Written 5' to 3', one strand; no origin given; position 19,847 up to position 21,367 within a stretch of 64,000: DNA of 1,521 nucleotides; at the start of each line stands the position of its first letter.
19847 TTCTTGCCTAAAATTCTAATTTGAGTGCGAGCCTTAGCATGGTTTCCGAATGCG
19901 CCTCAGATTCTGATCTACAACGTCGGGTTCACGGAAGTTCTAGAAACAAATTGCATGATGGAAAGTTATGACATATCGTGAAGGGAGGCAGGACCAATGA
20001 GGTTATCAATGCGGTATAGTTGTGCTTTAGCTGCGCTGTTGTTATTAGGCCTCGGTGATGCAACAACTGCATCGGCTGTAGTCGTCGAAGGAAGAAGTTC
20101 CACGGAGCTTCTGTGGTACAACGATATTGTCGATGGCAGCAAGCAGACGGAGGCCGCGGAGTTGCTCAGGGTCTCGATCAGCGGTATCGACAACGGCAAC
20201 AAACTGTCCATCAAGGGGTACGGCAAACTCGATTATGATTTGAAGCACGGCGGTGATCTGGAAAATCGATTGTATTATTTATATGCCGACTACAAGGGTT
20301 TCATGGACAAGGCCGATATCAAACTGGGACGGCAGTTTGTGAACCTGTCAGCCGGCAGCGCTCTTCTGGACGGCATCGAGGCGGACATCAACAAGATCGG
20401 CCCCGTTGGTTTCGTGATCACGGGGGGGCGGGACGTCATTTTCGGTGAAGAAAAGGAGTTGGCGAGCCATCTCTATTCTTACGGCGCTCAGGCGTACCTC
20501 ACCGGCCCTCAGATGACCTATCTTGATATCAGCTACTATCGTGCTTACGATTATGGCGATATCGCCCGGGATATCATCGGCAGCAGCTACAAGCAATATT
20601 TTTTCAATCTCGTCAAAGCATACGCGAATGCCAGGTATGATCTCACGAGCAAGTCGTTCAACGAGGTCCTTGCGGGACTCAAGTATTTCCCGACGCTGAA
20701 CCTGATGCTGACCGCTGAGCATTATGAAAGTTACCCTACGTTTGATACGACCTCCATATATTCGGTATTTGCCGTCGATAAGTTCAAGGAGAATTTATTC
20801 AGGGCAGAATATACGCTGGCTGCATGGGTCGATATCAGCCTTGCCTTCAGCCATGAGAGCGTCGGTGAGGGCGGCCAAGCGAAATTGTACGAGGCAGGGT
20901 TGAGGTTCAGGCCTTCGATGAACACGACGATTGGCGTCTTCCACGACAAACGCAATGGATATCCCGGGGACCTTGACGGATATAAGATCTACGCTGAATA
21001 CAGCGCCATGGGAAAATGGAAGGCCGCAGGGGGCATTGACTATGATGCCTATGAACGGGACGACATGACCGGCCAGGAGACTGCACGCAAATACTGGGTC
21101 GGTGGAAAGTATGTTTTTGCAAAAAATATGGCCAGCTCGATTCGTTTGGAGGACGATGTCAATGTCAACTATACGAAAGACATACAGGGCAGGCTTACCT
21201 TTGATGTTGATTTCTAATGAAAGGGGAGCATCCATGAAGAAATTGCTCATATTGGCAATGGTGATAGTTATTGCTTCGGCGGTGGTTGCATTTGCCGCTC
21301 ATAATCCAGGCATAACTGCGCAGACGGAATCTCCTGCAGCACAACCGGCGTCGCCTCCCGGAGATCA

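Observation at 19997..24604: Porin, nonaheme and lipoprotein-decaheme cluster: a hybrid Geobacter-order, Shewanella-architecture extracellular electron conduit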

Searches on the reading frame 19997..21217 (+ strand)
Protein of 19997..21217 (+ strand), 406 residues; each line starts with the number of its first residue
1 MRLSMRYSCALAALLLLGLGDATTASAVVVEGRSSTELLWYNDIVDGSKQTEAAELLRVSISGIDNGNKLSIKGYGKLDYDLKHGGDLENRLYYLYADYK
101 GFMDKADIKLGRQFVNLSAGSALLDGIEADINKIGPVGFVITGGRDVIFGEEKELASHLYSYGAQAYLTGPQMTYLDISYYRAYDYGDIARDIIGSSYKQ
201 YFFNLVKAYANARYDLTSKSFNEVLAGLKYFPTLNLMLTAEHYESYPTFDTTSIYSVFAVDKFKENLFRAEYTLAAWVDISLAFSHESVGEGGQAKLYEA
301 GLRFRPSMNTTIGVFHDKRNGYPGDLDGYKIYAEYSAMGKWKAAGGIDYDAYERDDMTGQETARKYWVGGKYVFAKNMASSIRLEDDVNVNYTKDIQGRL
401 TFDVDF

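Call 3: search_protein_families(library=ncbifam, proteins=[window:19997-21217:+], max_evalue=1)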
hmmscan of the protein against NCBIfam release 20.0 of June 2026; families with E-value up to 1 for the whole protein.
window:19997-21217:+ (406 aa): 0 families

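Call 4: search_protein_families(library=pfam, proteins=[window:19997-21217:+], max_evalue=1)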
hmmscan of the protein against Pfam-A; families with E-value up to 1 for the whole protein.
window:19997-21217:+ (406 aa): 0 families

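Call 5: find_homologous_proteins(query=window:19997-21217:+)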
Query window:19997-21217:+ (406 aa): 908 proteins with E <= 0.001 among 8000 candidates; the best 120 are listed.
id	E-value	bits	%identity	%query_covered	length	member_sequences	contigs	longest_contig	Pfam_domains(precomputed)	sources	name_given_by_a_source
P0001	4.8e-258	874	96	100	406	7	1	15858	-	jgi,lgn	jgi:hypothetical protein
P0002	8.0e-234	794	85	100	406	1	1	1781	-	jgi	jgi:hypothetical protein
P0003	1.5e-233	793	85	100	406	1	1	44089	-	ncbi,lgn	-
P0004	7.6e-233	791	84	100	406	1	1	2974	-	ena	-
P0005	2.6e-225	766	81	100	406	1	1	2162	-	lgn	-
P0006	3.9e-224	762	81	100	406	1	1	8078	-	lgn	-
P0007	1.6e-218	743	80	99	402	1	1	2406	-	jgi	jgi:hypothetical protein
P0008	1.9e-215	733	78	100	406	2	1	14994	-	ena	-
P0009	9.7e-215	731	78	100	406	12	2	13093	-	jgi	jgi:hypothetical protein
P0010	5.2e-209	712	76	100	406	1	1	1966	-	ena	-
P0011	1.2e-204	698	75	99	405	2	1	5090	-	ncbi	ncbi:MAG TPA: hypothetical protein VIX18_12345 [Nitrospirota bacterium]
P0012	3.2e-202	690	75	100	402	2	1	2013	-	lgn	-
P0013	3.2e-202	690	74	100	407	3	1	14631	-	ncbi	-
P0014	2.5e-193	660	71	100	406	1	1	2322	-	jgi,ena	-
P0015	2.4e-188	644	69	100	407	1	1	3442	-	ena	-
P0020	3.7e-186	637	71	94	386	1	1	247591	-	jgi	jgi:hypothetical protein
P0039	3.1e-167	575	64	97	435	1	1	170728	-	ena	-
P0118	1.8e-118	414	49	97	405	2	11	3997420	-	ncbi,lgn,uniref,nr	ncbi:hypothetical protein Gmet_0908 [Geobacter metallireducens GS-15]|uniref:Outer membrane channel 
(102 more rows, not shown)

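Call 8: find_encoding_contigs(protein=P0118, flank=8000, max_places=2)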
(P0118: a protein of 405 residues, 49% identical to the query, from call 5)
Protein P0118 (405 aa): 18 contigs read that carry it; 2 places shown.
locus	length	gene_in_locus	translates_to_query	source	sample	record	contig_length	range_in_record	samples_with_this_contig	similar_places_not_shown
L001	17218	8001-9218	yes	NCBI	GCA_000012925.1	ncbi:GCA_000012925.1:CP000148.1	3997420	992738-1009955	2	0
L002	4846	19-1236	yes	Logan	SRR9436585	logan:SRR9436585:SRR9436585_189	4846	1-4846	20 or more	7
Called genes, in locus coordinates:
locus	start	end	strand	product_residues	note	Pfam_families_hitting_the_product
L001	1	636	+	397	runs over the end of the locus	PF03435:Sacchrp_dh_NADP, PF16653:Sacchrp_dh_C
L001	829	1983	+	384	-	PF00278:Orn_DAP_Arg_deC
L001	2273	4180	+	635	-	PF02784:Orn_Arg_deC_N, PF17810:Arg_decarb_HB, PF17944:Arg_decarbox_C (weak)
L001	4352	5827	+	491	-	PF00004:AAA, PF17862:AAA_lid_3 (weak)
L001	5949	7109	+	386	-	PF07690:MFS_1, PF00083:Sugar_tr (weak)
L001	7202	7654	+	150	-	PF16747:Adhesin_E (weak)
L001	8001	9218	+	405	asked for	-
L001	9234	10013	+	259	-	PF22113:Mtrc-MtrF_II-IV_dom (faint), PF14522:Cytochrome_C7 (faint)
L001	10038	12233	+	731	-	PF14522:Cytochrome_C7 (faint), PF14537:Cytochrom_c3_2 (faint), PF22113:Mtrc-MtrF_II-IV_dom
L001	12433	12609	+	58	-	-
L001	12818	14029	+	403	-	-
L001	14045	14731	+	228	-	PF14522:Cytochrome_C7 (faint)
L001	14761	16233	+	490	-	PF03264:Cytochrom_NNT (faint), PF14522:Cytochrome_C7 (faint), PF14537:Cytochrom_c3_2 (faint), PF09699:Paired_CXXCH_1 (faint), PF22113:Mtrc-MtrF_II-IV_dom (weak)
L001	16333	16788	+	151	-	-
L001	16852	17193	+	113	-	PF01844:HNH (weak)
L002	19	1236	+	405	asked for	-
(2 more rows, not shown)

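Call 9: search_protein_families(library=ncbifam, proteins=[L001:8001-9218:+, L001:9234-10013:+, L001:10038-12233:+, L001:12818-14029:+, L001:14045-14731:+, L001:14761-16233:+], max_evalue=0.01)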
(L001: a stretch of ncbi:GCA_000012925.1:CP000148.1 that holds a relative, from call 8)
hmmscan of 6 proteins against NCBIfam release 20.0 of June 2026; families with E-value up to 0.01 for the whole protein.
L001:8001-9218:+ (405 aa): 0 families

L001:9234-10013:+ (259 aa): 0 families

L001:10038-12233:+ (731 aa): 6 families
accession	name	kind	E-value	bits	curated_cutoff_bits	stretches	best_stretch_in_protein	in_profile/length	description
TIGR03507.1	decahem_SO1788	subfamily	3.1e-192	640.6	209.3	1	54-727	2-672/672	OmcA/MtrC family decaheme c-type cytochrome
TIGR03153.1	cytochr_NrfH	equivalog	2.8e-07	30.7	134.2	0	681-716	99-134/138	cytochrome c nitrite reductase small subunit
TIGR03508.1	decahem_SO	subfamily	5.2e-06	26.1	192.2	0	680-730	139-188/258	DmsE family decaheme c-type cytochrome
NF041781.1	mnquin_red_QrcA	equivalog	0.0023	17.6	180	0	291-332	45-76/174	menaquinone reductase multiheme cytochrome c subunit QrcA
NF041028.1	decahem_GSU2203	exception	0.0024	17.1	325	0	291-380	38-114/317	GSU2203 family decaheme c-type cytochrome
TIGR01905.1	paired_CXXCH_1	subfamily_domain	0.0066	16.3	25.2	1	682-717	3-38/41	doubled CXXCH domain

L001:12818-14029:+ (403 aa): 0 families

L001:14045-14731:+ (228 aa): 0 families

L001:14761-16233:+ (490 aa): 6 families
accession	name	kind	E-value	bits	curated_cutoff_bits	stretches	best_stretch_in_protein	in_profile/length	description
TIGR03508.1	decahem_SO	subfamily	1.4e-10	41.1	192.2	1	35-149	64-157/258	DmsE family decaheme c-type cytochrome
TIGR03153.1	cytochr_NrfH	equivalog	5.9e-09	36.1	134.2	1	99-229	28-135/138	cytochrome c nitrite reductase small subunit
NF008659.0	PRK11659.1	equivalog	6.6e-08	32.5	184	1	188-268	46-119/188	cytochrome c nitrite reductase pentaheme subunit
NF041028.1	decahem_GSU2203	exception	1e-07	31.5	325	1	38-149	98-188/317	GSU2203 family decaheme c-type cytochrome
TIGR04315.1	octaheme_Shew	subfamily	3.3e-06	26.4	375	1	36-107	182-251/440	tetrathionate reductase family octaheme c-type cytochrome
TIGR01905.1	paired_CXXCH_1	subfamily_domain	2.5e-05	24.1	25.2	0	135-148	6-19/41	doubled CXXCH domain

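Call 24: find_related_loci(query=A1, collection=genome_contigs, flank=6000)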
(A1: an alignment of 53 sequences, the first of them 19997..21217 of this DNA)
Query A1 (406 aa) in genome_contigs; peptide patterns used: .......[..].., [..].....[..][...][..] (x = any residue, [..] = any of these).
244 stretches matched a pattern; 169 encode a relative of the query (tblastn E <= 1e-3); the best 80 are kept; 79 distinct loci.
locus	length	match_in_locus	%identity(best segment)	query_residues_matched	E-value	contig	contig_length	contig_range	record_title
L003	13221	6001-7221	79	1-406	0e+0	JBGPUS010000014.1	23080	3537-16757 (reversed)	MAG: Nitrospirota bacterium isolate OBJ1_062018_110_38 k141_1675079_length_23080_cov_12.9952, whole genome shotgun seque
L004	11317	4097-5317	74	1-406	0e+0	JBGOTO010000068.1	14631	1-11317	MAG: Nitrospirota bacterium isolate OBJ_0618_7090110_160 k141_7489794_length_14631_cov_14.4248, whole genome shotgun seq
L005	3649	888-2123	64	1-406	0e+0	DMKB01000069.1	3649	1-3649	MAG TPA_asm: Nitrospiraceae bacterium isolate UBA9217 contig_165373, whole genome shotgun sequence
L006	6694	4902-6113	63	2-406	1e-176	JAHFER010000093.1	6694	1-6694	MAG: Nitrospirae bacterium isolate nzgw273 NODE_35726_length_6695_cov_2.924247, whole genome shotgun sequence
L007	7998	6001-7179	64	9-406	8e-173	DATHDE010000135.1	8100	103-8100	MAG TPA_asm: Nitrospirota bacterium isolate SMAG_U12385 k141_1111589, whole genome shotgun sequence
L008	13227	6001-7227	57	1-406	2e-153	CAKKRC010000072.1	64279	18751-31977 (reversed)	Nitrospiria bacterium isolate Hainich-H41-bin277-1 genome assembly, contig: H41-bin277_1_Hain_H41_02um_R3_206_length_642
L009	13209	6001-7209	50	5-406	4e-128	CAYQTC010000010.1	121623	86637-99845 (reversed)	MAG TPA_asm: uncultured Geobacter sp. isolate SRP302447_co3_813 genome assembly, contig: NODE_419_length_121623_cov_33.2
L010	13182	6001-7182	51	14-406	2e-126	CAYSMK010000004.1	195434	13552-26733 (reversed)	MAG TPA_asm: uncultured Geobacter sp. isolate binchicken_co269_58 genome assembly, contig: NODE_62_length_195434_cov_245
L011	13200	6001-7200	49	6-406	7e-126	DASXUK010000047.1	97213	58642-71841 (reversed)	MAG TPA_asm: Desulfuromonadaceae bacterium isolate SMAG_U4716 k141_272605, whole genome shotgun sequence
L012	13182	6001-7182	49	11-406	3e-125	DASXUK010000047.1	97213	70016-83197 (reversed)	MAG TPA_asm: Desulfuromonadaceae bacterium isolate SMAG_U4716 k141_272605, whole genome shotgun sequence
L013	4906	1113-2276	51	22-406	6e-125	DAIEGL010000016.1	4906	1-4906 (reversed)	MAG TPA_asm: Geobacter sp. isolate clean984 k141_1234017, whole genome shotgun sequence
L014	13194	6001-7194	52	11-406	3e-124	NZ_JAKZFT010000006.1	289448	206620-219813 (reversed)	Geotalea sp. SG265 Scaffold6, whole genome shotgun sequence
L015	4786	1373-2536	50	22-406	5e-125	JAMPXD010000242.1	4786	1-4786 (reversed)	MAG: Geobacteraceae bacterium isolate R2F_R2FSRR_metabat.21 R2F_C11393, whole genome shotgun sequence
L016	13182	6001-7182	49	9-406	8e-124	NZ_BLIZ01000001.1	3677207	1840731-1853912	Geobacter sp. AOG1 scaffold1, whole genome shotgun sequence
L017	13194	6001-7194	51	11-406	2e-123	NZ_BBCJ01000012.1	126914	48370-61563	Geotalea toluenoxydans JCM 15764, whole genome shotgun sequence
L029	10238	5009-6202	48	11-406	2e-119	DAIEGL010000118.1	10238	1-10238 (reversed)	MAG TPA_asm: Geobacter sp. isolate clean984 k141_1693802, whole genome shotgun sequence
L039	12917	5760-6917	48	22-406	1e-116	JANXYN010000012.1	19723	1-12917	MAG: Geobacteraceae bacterium isolate GL140_3_metabat_43 GL140_3_k141_2351262, whole genome shotgun sequence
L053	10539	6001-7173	47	22-406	1e-112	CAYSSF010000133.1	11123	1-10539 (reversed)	MAG TPA_asm: uncultured Syntrophaceae bacterium isolate SRP062349_co5_36 genome assembly, contig: NODE_2548_length_11123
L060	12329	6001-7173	47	22-406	1e-111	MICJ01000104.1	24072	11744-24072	MAG: Syntrophobacterales bacterium GWC2_56_13 gwc2_scaffold_7563, whole genome shotgun sequence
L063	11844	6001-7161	47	27-406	2e-111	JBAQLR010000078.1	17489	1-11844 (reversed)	MAG: Syntrophales bacterium isolate MFD12068_ilm_asm_bin3 k127_45046, whole genome shotgun sequence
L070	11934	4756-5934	47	14-406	8e-109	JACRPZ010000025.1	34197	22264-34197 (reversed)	MAG: Nitrospirae bacterium isolate NC_groundwater_2000_Pr3_S-0.65um_44_7 SR2-18-Sp65_coassembly_scaffold_141738, whole g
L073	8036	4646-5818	45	22-406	3e-108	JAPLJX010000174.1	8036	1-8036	MAG: Deltaproteobacteria bacterium isolate LacPavin_0818_WC55_MAG_56_7 LacPavin_0818_WC55_scaffold_518070, whole genome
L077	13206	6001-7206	44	10-406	2e-107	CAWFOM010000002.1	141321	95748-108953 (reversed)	MAG: uncultured delta proteobacterium isolate MFD05942.bin.3.94 genome assembly, contig: contig_14332, whole genome shot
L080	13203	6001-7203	46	11-406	1e-106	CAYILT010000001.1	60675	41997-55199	MAG TPA_asm: uncultured Nitrospiraceae bacterium isolate ERP119705_co22_392 genome assembly, contig: NODE_270_length_606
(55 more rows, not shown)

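Call 32: predict_structure(alignment_id=A1)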
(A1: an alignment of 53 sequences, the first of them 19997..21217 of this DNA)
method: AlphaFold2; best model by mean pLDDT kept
length: 406 residues; sequences in the alignment: 53
mean_pLDDT: 84.6   pTM: 0.72
mean pLDDT of the five models: 84.6, 83.5, 83.2, 82.7, 77.7
residues with pLDDT >= 90: 199; 70-90: 149; 50-70: 46; < 50: 12
segments of 3 or more residues with pLDDT < 50: 250-259
pLDDT, mean of each block of 10 residues (from residue 1): 61 67 69 95 80 93 89 92 72 93 92 91 92 87 88 71 88 80 75 90 90 85 90 90 74 41 88 91 91 89 93 95 88 89 93 68 91 94 89 86 96
secondary structure, 60 per line:
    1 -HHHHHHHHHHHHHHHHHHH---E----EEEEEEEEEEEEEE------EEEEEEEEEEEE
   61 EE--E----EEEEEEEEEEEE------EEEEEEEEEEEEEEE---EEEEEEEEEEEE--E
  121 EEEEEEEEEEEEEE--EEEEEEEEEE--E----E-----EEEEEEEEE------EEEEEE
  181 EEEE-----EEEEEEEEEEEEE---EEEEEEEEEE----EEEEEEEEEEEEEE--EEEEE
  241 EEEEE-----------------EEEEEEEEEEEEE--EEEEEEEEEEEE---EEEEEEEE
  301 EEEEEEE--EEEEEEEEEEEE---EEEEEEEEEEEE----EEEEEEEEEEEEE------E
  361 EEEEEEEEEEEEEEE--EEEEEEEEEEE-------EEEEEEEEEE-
elements in order: H2-20 E29-42 E49-62 E70-81 E88-102 E106-117 E120-134 E137-146 E160-168 E175-184 E190-202 E206-215 E220-233 E236-245 E263-275 E278-289 E293-307 E310-321 E325-336 E341-353 E360-375 E378-388 E396-405

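Call 39: fold_search(model_id=the predicted structure, library=pdb)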
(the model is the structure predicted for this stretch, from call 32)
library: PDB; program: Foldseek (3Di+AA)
matches with E <= 10: 902; with E <= 0.001: 338
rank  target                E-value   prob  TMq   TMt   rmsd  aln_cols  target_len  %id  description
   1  9fy9_D                9.3e-10  1.00  0.55  0.35  10.2       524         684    8  Cryo-EM structure of the type 1 chaperone-usher pilus FimD-tip complex (FimDHGFC) - Conformer 1 (released 2025-06-04)
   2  6ehb_C                2.4e-09  1.00  0.35  0.43  13.0       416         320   12  OmpU, an outer membrane protein, of Vibrio cholerae (released 2018-04-25)
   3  9fw9_D                2.9e-09  1.00  0.43  0.29  17.3       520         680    8  Cryo-EM structure of the type 1 pilus assembly platform as part of the FimA-bound chaperone-usher pilus complex (FimDH (released 2025-06-04)
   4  6ehb_A                3.0e-09  1.00  0.35  0.42  13.0       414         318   12  OmpU, an outer membrane protein, of Vibrio cholerae (released 2018-04-25)
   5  6ehb_B                3.1e-09  1.00  0.35  0.43  11.0       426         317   11  OmpU, an outer membrane protein, of Vibrio cholerae (released 2018-04-25)
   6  5dl5                  3.4e-09  1.00  0.44  0.44   9.5       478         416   10  Crystal structure of Acinetobacter baumannii OccAB1 (released 2016-02-03)
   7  6ehc_A                4.3e-09  1.00  0.34  0.43  13.1       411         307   11  OmpUdeltaN (N-terminus deletion mutant of OmpU), outer membrane protein of Vibrio cholerae (released 2018-04-25)
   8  5ldt_A                7.2e-09  1.00  0.39  0.39  11.8       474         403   10  Crystal Structures of MOMP from Campylobacter jejuni (released 2016-10-26)
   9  3rfz_B                9.6e-09  1.00  0.55  0.32  10.3       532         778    8  Crystal structure of the FimD usher bound to its cognate FimC:FimH substrate (released 2011-06-01)
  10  4foz                  1.3e-08  1.00  0.43  0.45  10.5       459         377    9  Crystal Structure of OccD1 (OprD) Y282R/D307H (released 2013-03-13)
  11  3rfz_E                1.3e-08  1.00  0.57  0.33   8.9       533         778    8  Crystal structure of the FimD usher bound to its cognate FimC:FimH substrate (released 2011-06-01)
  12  9a32_MODEL_1_A        1.5e-08  1.00  0.30  0.32  18.1       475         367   11  Model of E. coli OmpC by in-cell photo-crosslinking MS and deep learning (released 2023-02-24)
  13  5ldv                  1.6e-08  1.00  0.39  0.40  10.5       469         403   11  Crystal Structures of MOMP from Campylobacter jejuni (released 2016-10-26)
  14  2vqi_A                2.1e-08  1.00  0.49  0.44  10.0       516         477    8  Structure of the P pilus usher (PapC) translocation pore (released 2008-05-27)
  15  4ft6                  2.2e-08  1.00  0.44  0.46  12.7       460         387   10  Crystal Structure of Pseudomonas aeruginosa OccK9 (OpdG) (released 2013-07-24)
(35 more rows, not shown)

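Call 42: search_protein_families(library=ncbifam, proteins=[L003:8232-10505:+, L008:8253-10982:+, L011:8033-10318:+, L029:6963-9461:+, L070:6673-8997:+, L080:8148-10553:+, L010:7927-9612:+, L004:6260-8527:+], max_evalue=0.00001)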
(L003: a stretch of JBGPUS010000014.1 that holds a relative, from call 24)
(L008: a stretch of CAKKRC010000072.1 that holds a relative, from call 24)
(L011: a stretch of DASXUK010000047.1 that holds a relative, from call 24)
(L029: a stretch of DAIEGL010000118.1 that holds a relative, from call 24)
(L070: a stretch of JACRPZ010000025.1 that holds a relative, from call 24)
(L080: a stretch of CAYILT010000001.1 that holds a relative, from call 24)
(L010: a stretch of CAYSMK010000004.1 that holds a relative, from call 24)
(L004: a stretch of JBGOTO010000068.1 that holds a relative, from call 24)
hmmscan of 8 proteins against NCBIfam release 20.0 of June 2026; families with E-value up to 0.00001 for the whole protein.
L003:8232-10505:+ (757 aa): 0 families

L008:8253-10982:+ (909 aa): 2 families
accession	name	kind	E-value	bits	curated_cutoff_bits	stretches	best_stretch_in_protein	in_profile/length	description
NF045713.1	CxxCH_16_HmcA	equivalog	7.4e-08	31.4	400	0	178-318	76-212/541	sulfate respiration complex hexadecaheme cytochrome HmcA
TIGR03508.1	decahem_SO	subfamily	2.6e-06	27.1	192.2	0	643-685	5-46/258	DmsE family decaheme c-type cytochrome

L011:8033-10318:+ (761 aa): 1 family
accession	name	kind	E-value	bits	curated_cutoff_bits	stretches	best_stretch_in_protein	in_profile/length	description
TIGR03507.1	decahem_SO1788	subfamily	6.1e-11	41.5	209.3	0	89-289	488-663/672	OmcA/MtrC family decaheme c-type cytochrome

L029:6963-9461:+ (832 aa): 6 families
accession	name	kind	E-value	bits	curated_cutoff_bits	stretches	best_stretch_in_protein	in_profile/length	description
NF008659.0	PRK11659.1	equivalog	1.6e-11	44.2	184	0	47-92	45-86/188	cytochrome c nitrite reductase pentaheme subunit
TIGR03508.1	decahem_SO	subfamily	9.6e-11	41.6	192.2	0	49-258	71-248/258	DmsE family decaheme c-type cytochrome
NF041028.1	decahem_GSU2203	exception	7.6e-08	31.9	325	0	19-168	7-157/317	GSU2203 family decaheme c-type cytochrome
TIGR03146.1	cyt_nit_nrfB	equivalog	6.5e-07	29.7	166.6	0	48-90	11-49/145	cytochrome c nitrite reductase pentaheme subunit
NF041198.1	UshA_like_PCGU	equivalog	8.3e-07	27.9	275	1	48-115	442-509/519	UshA-like (seleno)protein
TIGR01905.1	paired_CXXCH_1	subfamily_domain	9.7e-06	25.4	25.2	0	613-650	6-39/41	doubled CXXCH domain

L070:6673-8997:+ (774 aa): 4 families
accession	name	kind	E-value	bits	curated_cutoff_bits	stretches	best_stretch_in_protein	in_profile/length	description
NF008659.0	PRK11659.1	equivalog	3.7e-11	43.1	184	0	42-86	42-85/188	cytochrome c nitrite reductase pentaheme subunit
NF041028.1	decahem_GSU2203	exception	4.3e-08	32.7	325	1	37-119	27-111/317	GSU2203 family decaheme c-type cytochrome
TIGR03508.1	decahem_SO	subfamily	2.7e-07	30.3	192.2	0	45-161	1-127/258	DmsE family decaheme c-type cytochrome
NF041198.1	UshA_like_PCGU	equivalog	5.5e-06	25.2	275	1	46-117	442-509/519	UshA-like (seleno)protein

L080:8148-10553:+ (801 aa): 2 families
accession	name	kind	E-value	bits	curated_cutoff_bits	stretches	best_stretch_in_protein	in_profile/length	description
TIGR03508.1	decahem_SO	subfamily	7e-09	35.5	192.2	0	41-154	1-110/258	DmsE family decaheme c-type cytochrome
TIGR03507.1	decahem_SO1788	subfamily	6.6e-07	28.2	209.3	0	309-500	508-662/672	OmcA/MtrC family decaheme c-type cytochrome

L010:7927-9612:+ (561 aa): 1 family
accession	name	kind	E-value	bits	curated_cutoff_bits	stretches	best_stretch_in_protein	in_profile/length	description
TIGR03508.1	decahem_SO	subfamily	2.3e-10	40.4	192.2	0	42-161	69-159/258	DmsE family decaheme c-type cytochrome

L004:6260-8527:+ (755 aa): 2 families
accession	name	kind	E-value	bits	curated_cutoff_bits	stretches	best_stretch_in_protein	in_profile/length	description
TIGR03507.1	decahem_SO1788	subfamily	1.7e-108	363.9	209.3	1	84-751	4-672/672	OmcA/MtrC family decaheme c-type cytochrome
TIGR03153.1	cytochr_NrfH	equivalog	1.4e-06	28.4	134.2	0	707-739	101-133/138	cytochrome c nitrite reductase small subunit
